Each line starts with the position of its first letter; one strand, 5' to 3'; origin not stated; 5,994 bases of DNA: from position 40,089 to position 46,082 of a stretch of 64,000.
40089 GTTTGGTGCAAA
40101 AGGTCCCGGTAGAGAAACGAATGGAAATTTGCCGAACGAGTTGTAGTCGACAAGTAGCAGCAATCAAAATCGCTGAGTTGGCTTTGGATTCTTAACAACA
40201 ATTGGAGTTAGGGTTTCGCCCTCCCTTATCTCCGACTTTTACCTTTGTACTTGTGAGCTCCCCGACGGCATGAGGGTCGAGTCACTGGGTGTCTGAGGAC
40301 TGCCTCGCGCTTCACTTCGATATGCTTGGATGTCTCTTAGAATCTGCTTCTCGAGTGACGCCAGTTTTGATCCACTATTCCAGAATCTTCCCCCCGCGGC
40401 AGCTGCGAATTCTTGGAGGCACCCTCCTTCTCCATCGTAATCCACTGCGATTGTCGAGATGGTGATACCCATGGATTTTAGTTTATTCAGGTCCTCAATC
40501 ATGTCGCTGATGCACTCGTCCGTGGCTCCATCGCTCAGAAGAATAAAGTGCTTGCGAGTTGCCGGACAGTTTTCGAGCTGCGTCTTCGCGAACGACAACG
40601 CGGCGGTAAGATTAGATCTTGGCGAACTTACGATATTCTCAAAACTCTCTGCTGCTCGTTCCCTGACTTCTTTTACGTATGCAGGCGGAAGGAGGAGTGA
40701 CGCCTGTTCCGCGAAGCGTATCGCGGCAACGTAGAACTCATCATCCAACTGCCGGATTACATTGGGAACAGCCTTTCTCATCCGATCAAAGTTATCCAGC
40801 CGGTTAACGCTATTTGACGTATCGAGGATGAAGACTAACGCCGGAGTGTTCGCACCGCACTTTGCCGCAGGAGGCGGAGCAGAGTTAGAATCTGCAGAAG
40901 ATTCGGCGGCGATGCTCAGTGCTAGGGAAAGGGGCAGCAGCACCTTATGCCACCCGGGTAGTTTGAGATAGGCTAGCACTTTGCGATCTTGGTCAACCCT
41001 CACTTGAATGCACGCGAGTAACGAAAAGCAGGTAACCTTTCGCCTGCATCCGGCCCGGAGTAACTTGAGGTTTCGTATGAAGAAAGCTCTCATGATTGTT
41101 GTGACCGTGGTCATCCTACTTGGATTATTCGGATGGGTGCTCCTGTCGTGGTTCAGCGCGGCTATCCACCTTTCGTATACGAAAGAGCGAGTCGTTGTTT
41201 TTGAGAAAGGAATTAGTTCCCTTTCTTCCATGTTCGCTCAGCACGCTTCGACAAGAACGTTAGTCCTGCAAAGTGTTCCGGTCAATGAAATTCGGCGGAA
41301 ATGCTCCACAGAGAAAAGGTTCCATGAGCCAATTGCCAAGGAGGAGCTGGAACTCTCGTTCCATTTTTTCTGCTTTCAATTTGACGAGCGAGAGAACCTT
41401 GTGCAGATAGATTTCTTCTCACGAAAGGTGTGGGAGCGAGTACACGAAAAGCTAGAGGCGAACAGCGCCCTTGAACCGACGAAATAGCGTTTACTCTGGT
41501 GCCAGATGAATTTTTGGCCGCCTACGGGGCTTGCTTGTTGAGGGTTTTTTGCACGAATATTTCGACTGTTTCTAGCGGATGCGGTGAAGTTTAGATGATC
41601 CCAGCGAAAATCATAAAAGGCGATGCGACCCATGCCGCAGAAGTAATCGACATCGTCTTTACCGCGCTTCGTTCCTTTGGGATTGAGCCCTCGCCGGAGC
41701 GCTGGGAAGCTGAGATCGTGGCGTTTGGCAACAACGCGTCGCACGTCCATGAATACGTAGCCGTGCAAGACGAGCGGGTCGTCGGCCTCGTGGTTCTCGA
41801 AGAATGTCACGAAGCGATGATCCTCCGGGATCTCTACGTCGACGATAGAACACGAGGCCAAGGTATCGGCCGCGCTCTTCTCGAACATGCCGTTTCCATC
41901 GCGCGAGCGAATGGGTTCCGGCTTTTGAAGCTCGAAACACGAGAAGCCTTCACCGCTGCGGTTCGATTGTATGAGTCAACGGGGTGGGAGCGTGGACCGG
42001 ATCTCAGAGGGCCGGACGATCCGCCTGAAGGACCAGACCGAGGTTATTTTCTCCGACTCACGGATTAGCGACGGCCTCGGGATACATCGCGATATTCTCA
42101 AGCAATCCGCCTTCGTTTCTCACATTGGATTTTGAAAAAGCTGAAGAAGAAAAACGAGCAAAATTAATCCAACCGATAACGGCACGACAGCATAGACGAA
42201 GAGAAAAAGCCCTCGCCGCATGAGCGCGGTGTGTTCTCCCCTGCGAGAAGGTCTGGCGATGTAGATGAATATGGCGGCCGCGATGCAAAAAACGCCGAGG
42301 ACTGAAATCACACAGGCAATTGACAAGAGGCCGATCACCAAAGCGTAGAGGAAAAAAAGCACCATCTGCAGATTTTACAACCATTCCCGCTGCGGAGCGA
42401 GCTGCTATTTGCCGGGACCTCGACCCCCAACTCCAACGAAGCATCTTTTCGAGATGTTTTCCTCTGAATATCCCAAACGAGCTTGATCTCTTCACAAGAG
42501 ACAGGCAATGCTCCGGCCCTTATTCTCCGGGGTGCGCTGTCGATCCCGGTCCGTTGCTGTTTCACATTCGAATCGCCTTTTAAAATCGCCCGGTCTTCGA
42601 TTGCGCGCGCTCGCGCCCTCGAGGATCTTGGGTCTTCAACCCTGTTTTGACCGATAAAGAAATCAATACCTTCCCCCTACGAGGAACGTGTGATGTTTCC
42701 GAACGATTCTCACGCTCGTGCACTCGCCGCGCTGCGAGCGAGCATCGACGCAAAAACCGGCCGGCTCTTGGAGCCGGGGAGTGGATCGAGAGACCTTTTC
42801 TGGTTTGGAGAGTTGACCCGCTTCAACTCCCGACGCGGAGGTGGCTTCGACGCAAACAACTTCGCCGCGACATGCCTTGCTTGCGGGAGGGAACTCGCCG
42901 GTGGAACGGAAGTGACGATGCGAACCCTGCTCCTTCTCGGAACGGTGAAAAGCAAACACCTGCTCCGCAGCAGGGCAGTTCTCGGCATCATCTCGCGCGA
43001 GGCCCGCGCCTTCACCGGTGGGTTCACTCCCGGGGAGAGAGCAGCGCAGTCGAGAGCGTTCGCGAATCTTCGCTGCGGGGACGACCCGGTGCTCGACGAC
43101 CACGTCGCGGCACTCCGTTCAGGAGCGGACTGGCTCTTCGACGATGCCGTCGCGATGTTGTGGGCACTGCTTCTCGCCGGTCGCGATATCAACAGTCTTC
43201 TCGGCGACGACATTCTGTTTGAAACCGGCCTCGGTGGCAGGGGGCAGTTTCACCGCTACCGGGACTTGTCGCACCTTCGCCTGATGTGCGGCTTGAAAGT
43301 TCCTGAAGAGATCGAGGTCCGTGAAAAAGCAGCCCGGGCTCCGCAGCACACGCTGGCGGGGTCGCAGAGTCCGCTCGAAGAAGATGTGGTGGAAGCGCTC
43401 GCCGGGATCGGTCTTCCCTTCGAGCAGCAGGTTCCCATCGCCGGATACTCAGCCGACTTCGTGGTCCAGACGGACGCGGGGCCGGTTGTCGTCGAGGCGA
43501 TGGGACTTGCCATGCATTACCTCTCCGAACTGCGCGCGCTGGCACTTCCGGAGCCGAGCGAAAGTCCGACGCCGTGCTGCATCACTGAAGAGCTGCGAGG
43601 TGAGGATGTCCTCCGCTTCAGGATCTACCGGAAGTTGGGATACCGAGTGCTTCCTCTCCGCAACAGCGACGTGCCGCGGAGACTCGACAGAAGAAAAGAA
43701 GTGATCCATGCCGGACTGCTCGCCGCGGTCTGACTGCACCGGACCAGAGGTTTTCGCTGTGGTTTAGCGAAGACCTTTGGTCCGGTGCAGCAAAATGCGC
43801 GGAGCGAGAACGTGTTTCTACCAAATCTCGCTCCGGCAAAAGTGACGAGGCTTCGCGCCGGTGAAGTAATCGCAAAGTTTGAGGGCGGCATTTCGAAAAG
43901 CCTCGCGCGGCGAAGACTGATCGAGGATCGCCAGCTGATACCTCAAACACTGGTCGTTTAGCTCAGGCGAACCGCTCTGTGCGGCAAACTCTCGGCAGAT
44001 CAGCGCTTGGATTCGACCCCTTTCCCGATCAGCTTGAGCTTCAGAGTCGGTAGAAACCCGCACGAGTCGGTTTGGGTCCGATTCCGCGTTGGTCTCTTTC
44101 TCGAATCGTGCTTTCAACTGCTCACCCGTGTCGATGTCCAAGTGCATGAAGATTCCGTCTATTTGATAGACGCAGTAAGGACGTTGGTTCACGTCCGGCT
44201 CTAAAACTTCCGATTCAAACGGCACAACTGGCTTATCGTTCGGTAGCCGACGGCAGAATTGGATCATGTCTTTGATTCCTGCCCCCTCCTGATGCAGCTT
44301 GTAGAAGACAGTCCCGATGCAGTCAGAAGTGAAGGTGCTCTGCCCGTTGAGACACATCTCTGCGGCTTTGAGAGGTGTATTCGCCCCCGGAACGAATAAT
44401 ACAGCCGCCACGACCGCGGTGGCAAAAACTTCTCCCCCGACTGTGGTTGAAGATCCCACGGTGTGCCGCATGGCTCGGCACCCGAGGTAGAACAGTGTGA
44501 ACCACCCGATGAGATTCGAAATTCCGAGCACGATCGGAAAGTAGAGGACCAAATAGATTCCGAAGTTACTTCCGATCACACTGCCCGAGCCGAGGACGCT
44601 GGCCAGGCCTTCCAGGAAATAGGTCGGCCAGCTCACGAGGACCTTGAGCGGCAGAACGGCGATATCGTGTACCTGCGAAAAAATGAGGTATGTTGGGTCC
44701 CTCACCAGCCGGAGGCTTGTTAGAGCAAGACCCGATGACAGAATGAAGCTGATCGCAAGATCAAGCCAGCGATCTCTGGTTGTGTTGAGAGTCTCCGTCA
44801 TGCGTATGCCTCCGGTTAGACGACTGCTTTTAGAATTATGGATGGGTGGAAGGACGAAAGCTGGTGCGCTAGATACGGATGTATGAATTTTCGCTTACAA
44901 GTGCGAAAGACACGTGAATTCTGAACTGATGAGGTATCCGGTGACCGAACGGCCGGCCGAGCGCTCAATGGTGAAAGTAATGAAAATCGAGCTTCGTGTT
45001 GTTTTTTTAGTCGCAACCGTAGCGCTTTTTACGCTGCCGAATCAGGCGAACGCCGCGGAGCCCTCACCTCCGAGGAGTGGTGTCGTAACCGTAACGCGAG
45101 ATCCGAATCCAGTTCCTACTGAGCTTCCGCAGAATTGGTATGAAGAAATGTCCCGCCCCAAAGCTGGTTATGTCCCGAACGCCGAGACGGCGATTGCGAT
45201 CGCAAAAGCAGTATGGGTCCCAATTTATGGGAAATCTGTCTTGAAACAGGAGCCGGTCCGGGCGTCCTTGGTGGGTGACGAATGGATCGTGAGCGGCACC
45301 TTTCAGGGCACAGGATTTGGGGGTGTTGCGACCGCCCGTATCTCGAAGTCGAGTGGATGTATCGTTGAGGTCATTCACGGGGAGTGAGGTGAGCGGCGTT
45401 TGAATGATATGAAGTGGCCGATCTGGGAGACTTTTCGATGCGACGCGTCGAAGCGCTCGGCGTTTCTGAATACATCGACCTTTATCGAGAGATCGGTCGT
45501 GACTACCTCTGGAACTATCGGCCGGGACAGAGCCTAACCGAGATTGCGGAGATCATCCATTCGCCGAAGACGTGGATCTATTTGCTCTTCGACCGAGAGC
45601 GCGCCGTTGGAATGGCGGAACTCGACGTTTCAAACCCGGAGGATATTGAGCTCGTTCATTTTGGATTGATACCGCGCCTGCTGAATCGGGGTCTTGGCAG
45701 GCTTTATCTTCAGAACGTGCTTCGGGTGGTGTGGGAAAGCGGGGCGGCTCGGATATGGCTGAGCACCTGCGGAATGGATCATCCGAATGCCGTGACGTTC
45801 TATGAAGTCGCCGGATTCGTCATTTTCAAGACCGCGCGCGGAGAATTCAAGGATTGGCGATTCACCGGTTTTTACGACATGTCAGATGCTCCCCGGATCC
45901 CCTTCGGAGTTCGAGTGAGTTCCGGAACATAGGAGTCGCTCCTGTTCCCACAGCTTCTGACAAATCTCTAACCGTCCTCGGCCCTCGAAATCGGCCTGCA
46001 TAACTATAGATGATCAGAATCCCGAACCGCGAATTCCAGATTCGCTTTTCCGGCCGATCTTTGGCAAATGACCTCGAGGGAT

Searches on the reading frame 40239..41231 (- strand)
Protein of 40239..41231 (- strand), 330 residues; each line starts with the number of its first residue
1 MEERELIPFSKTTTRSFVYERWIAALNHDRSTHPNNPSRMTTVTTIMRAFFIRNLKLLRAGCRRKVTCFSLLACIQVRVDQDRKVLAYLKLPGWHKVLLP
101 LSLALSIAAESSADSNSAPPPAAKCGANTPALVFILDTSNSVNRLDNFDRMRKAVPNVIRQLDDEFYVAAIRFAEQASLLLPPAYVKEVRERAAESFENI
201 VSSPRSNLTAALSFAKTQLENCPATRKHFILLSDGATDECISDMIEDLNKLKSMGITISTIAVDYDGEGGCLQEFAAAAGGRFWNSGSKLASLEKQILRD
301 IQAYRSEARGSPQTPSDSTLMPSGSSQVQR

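Call 12: search_protein_families(library=pfam, proteins=[window:40239-41231:-], max_evalue=0.01)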
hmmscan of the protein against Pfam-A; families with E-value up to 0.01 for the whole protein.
window:40239-41231:- (330 aa): 3 families
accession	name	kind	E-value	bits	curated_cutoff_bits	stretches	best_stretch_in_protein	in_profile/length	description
PF00092.34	VWA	-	6.1e-16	59.6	23.8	1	132-283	2-158/174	von Willebrand factor type A domain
PF13519.12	VWA_2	-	2.9e-10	41.2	27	1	132-235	1-106/107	von Willebrand factor type A domain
PF13768.12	VWA_3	-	5.3e-07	30.2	27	1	131-282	2-152/155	von Willebrand factor type A domain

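Call 45: find_homologous_proteins(query=window:40239-41231:-, max_evalue=0.00001)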
Query window:40239-41231:- (330 aa): 2 proteins with E <= 0.00001 among 7387 candidates.
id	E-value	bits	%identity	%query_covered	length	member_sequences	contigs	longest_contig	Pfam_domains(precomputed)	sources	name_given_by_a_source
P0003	9.2e-215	729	100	100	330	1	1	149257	PF13768.13,PF00092.35,PF13519.13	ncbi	-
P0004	1.9e-6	45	31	46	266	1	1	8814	PF00092.35,PF13519.13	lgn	-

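Call 50: search_protein_families(library=padloc, proteins=[window:40239-41231:-], max_evalue=1)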
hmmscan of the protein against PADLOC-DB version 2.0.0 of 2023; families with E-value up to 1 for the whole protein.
window:40239-41231:- (330 aa): 0 families

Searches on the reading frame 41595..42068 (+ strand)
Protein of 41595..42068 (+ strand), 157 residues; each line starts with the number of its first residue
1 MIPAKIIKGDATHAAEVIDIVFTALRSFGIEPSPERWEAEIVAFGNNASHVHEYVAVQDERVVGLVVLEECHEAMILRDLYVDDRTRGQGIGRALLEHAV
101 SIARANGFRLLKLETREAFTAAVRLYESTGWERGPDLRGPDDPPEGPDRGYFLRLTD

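Call 53: search_protein_families(library=pfam, proteins=[window:41595-42068:+], max_evalue=0.01)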
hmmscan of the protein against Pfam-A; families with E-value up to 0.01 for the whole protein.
window:41595-42068:+ (157 aa): 8 families
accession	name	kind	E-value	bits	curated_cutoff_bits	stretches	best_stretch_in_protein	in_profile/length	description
PF00583.31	Acetyltransf_1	-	1.4e-16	61.2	20.7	1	31-131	14-116/116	Acetyltransferase (GNAT) family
PF13508.13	Acetyltransf_7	-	1.9e-14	54.2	27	1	53-132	5-83/84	Acetyltransferase (GNAT) domain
PF13673.13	Acetyltransf_10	-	5.2e-11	43.1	23.6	1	48-133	28-109/128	Acetyltransferase (GNAT) domain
PF14542.12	Acetyltransf_CG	-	6.4e-07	29.8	30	1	55-110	3-60/80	GCN5-related N-acetyl-transferase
PF12568.14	PanZ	-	0.0019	18.1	22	1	54-99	41-86/128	Acetyltransferase (GNAT) domain, PanZ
PF13420.13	Acetyltransf_4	-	0.0092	16.5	24.3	0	56-132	54-135/155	Acetyltransferase (GNAT) domain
PF13523.12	Acetyltransf_8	-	0.0092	16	27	0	28-134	21-140/145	Acetyltransferase (GNAT) domain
PF13527.13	Acetyltransf_9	-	0.0097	16.3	25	0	77-133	75-126/127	Acetyltransferase (GNAT) domain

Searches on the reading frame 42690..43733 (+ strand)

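Call 12: search_protein_families(library=pfam, proteins=[window:42690-43733:+], max_evalue=0.01)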
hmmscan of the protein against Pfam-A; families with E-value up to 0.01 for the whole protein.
window:42690-43733:+ (347 aa): 2 families
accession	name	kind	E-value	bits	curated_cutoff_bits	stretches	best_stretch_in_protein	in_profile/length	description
PF04480.18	DUF559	-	0.0016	18.7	20.6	0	241-274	32-63/109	Protein of unknown function (DUF559)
PF18741.7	MTES_1575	-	0.0049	17.3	38.2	0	230-269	2-43/96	REase_MTES_1575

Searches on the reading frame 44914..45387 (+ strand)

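Call 53: search_protein_families(library=pfam, proteins=[window:44914-45387:+], max_evalue=0.01)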
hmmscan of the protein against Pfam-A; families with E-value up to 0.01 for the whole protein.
window:44914-45387:+ (157 aa): 1 family
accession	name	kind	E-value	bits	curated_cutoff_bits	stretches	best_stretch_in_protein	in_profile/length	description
PF15631.11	Imm-NTF2-2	-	8.5e-15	55.1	26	1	92-156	1-67/68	NTF2 fold immunity protein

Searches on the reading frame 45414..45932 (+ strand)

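Call 53: search_protein_families(library=pfam, proteins=[window:45414-45932:+], max_evalue=0.01)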
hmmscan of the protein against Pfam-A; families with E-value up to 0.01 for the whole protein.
window:45414-45932:+ (172 aa): 2 families
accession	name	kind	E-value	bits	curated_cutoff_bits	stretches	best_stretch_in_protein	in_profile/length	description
PF00583.31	Acetyltransf_1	-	2.5e-09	37.8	20.7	1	23-135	4-116/116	Acetyltransferase (GNAT) family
PF13673.13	Acetyltransf_10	-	0.00017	22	23.6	1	43-151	21-122/128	Acetyltransferase (GNAT) domain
